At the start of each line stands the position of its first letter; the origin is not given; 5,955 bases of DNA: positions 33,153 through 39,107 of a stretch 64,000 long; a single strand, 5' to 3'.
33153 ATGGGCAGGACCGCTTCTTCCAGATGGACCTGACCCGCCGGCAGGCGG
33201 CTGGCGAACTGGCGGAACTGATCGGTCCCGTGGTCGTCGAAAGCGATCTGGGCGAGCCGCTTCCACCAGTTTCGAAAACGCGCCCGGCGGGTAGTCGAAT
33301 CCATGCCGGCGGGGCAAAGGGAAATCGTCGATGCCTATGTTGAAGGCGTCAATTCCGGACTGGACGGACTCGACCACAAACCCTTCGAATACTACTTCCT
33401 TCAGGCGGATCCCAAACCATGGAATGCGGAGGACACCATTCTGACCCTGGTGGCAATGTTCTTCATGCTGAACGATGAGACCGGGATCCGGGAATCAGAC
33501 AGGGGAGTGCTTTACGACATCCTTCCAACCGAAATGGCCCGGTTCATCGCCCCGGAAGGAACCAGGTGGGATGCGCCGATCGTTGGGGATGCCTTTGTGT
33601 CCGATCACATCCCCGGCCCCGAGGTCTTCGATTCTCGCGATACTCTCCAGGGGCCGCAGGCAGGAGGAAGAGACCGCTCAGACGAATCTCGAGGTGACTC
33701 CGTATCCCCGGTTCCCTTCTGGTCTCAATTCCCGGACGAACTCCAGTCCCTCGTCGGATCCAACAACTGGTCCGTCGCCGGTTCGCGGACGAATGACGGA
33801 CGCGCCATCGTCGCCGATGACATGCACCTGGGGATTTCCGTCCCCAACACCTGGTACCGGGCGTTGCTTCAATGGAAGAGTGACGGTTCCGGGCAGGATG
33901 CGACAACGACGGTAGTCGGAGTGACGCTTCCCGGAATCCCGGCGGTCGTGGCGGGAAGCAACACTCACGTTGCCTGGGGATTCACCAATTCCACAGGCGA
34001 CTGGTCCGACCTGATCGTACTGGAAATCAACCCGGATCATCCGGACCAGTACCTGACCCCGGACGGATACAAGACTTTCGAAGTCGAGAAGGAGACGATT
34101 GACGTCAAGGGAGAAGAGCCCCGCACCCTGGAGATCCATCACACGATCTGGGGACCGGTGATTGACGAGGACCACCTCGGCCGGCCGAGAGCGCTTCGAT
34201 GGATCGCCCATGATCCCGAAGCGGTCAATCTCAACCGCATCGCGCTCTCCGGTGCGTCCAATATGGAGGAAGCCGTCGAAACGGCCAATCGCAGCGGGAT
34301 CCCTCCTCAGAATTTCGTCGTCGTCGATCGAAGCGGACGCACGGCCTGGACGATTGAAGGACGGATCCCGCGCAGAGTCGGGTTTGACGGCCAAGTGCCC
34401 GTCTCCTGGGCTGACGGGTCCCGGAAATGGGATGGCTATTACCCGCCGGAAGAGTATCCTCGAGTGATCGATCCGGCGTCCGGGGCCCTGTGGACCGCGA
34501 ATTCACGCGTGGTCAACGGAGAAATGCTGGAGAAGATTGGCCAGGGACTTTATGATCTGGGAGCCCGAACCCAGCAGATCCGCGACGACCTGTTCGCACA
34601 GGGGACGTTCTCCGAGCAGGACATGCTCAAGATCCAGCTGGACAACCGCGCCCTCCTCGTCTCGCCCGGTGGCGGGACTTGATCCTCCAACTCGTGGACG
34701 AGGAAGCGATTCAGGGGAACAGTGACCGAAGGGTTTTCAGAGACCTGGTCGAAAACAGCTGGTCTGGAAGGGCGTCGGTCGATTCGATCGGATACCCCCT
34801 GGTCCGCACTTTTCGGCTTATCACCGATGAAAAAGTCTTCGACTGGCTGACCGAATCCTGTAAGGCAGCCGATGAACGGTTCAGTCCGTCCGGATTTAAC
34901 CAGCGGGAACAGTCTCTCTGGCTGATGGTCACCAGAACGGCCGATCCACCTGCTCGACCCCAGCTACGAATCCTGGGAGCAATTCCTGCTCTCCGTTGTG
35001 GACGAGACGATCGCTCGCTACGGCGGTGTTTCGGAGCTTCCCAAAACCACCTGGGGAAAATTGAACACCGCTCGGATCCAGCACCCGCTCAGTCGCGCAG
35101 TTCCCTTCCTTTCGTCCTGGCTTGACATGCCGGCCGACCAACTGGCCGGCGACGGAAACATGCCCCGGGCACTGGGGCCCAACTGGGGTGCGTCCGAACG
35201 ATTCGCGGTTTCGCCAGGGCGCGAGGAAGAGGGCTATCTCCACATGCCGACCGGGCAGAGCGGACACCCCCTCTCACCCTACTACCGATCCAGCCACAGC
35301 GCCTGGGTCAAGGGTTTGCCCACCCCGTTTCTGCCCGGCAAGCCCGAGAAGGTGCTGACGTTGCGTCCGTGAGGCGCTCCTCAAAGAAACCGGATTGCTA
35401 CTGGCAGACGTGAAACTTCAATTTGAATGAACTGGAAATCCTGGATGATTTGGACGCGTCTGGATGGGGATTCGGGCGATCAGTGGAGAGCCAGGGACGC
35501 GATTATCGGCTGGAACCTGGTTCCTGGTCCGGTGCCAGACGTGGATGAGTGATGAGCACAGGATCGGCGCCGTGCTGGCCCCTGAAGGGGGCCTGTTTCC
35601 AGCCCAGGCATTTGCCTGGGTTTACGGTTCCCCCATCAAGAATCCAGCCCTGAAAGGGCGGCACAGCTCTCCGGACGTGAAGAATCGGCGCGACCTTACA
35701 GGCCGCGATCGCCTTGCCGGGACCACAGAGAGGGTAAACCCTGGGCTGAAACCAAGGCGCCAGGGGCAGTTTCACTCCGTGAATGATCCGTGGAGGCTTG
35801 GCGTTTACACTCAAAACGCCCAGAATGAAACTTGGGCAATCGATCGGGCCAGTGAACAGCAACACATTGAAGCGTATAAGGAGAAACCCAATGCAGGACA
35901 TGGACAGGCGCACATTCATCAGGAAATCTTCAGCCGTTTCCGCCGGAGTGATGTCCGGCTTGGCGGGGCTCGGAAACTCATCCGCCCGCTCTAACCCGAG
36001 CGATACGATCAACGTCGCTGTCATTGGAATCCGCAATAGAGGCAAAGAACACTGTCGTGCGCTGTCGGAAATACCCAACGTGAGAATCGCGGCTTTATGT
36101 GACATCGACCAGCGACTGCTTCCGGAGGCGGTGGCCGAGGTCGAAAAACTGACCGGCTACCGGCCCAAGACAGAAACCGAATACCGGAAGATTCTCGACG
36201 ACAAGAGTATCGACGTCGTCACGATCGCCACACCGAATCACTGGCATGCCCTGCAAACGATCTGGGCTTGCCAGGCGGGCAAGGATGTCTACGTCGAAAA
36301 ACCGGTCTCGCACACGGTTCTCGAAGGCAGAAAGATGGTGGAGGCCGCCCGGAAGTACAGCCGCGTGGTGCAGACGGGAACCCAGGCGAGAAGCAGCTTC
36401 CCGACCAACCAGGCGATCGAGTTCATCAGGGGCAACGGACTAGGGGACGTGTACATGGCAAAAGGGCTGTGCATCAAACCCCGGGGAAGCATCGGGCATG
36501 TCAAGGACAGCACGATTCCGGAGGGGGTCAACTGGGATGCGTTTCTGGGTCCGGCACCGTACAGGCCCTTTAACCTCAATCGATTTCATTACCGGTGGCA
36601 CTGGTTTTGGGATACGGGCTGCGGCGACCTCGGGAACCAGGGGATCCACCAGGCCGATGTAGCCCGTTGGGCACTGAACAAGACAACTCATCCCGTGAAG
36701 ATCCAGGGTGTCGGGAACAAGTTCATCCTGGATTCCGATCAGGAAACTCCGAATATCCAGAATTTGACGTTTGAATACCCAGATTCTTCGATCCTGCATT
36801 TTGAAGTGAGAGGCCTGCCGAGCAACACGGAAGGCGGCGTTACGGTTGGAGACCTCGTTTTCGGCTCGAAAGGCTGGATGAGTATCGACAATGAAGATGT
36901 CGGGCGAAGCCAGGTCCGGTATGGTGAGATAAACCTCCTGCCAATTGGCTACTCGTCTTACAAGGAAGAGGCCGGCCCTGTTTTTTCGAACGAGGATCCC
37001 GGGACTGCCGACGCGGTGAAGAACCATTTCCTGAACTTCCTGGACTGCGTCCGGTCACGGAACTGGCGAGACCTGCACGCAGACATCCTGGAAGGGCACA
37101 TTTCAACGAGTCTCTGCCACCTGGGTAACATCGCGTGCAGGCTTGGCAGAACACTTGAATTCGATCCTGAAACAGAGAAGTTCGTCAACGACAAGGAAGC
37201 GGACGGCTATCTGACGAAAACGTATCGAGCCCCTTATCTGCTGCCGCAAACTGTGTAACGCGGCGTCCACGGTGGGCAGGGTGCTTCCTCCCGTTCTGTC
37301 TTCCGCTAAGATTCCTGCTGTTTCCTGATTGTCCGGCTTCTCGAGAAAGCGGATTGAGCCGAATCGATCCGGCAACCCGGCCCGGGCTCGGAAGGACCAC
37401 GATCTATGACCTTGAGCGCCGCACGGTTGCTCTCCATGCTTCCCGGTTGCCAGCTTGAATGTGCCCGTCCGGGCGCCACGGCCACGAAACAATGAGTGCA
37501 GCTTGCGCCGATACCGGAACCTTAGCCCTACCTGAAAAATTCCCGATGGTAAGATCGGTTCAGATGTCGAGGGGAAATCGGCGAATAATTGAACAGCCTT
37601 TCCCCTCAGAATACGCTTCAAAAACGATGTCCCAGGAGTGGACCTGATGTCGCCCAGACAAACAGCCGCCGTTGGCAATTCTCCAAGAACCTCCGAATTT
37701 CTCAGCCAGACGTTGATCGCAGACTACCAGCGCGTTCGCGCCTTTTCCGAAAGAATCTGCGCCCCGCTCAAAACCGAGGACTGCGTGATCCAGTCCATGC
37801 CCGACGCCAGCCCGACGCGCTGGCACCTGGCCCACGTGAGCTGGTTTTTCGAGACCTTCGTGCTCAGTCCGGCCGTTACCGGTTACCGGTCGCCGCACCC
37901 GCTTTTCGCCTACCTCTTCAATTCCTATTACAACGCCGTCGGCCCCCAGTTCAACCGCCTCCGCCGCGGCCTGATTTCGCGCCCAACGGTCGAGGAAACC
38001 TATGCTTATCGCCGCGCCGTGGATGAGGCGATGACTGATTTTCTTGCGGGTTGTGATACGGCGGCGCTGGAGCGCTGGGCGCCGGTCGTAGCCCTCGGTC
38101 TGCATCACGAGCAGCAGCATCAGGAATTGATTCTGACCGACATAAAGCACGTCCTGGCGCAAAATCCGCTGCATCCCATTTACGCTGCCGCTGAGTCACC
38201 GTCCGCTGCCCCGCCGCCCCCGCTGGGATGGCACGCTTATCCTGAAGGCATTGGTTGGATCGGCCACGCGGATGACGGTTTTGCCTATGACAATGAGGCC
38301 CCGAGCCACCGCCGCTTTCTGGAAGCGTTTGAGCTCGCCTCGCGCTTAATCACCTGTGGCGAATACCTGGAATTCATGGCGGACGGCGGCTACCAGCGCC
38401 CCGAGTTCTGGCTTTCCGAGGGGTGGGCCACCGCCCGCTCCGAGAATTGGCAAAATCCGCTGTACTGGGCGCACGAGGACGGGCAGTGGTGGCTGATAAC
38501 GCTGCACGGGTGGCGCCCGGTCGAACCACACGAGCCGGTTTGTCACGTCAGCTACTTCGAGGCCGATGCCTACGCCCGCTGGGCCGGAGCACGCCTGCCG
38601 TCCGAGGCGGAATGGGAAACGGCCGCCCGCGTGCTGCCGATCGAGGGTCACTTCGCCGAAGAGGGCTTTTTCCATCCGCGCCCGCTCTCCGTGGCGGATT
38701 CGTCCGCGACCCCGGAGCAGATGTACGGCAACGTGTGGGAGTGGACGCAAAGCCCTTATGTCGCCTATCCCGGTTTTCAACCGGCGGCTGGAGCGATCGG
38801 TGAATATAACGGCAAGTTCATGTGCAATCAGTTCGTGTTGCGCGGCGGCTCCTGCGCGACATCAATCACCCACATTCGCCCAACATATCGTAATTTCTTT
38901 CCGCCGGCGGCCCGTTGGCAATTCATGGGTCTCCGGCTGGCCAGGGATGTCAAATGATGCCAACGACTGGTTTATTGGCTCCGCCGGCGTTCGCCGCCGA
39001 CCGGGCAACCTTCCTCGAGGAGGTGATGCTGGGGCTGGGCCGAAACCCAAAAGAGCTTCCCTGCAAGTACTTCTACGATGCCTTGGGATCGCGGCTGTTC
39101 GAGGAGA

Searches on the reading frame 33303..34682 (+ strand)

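Call 89: search_protein_families(library=pfam, proteins=[window:33303-34682:+], max_evalue=0.01)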
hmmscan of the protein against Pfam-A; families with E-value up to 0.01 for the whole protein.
window:33303-34682:+ (459 aa): 2 families
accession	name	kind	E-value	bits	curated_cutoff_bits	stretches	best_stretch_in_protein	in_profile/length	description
PF01804.23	Penicil_amidase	-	7e-96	323.2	21.3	1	5-451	85-461/675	Penicillin amidase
PF12173.13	BacteriocIIc_cy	-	0.0073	17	27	0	170-218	37-84/91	Bacteriocin class IIc cyclic gassericin A-like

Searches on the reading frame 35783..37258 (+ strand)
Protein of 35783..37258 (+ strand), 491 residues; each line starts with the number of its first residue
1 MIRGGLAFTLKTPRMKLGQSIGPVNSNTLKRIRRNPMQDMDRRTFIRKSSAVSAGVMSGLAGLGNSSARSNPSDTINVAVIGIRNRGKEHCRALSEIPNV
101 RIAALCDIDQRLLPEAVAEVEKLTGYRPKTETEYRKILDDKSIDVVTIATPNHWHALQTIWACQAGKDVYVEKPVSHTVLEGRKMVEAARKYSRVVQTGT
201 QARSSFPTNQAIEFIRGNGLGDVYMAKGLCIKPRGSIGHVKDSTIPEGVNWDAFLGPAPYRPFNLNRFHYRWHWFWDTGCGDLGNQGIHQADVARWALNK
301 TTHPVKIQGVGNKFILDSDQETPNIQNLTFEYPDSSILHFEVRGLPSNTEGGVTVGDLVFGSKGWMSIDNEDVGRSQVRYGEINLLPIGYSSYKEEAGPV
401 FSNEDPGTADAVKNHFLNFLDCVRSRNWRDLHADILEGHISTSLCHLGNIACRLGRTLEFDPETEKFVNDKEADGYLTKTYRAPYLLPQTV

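Call 45: search_protein_families(library=pfam, proteins=[window:35783-37258:+], max_evalue=0.001)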
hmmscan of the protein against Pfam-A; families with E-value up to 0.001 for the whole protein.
window:35783-37258:+ (491 aa): 3 families
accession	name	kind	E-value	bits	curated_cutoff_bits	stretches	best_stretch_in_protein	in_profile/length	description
PF19051.5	GFO_IDH_MocA_C2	-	6.9e-25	88.4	23.3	2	239-310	42-114/254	Oxidoreductase family, C-terminal alpha/beta domain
PF01408.29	GFO_IDH_MocA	-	3.6e-19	70.1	24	1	76-199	1-119/120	Oxidoreductase family, NAD-binding Rossmann fold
PF22725.1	GFO_IDH_MocA_C3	-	9.9e-06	26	27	1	270-364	31-121/124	GFO/IDH/MocA C-terminal domain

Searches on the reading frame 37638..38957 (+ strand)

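Call 45: search_protein_families(library=pfam, proteins=[window:37638-38957:+], max_evalue=0.001)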
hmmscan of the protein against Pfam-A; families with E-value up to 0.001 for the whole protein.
window:37638-38957:+ (439 aa): 2 families
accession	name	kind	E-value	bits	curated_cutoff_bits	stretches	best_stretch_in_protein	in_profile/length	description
PF03781.23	FGE-sulfatase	-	6.6e-36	124.7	23.3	2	209-332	16-124/255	Sulfatase-modifying factor enzyme 1-like domain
PF12867.12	DinB_2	-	5.1e-08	33.8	24.8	1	31-165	3-128/128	DinB superfamily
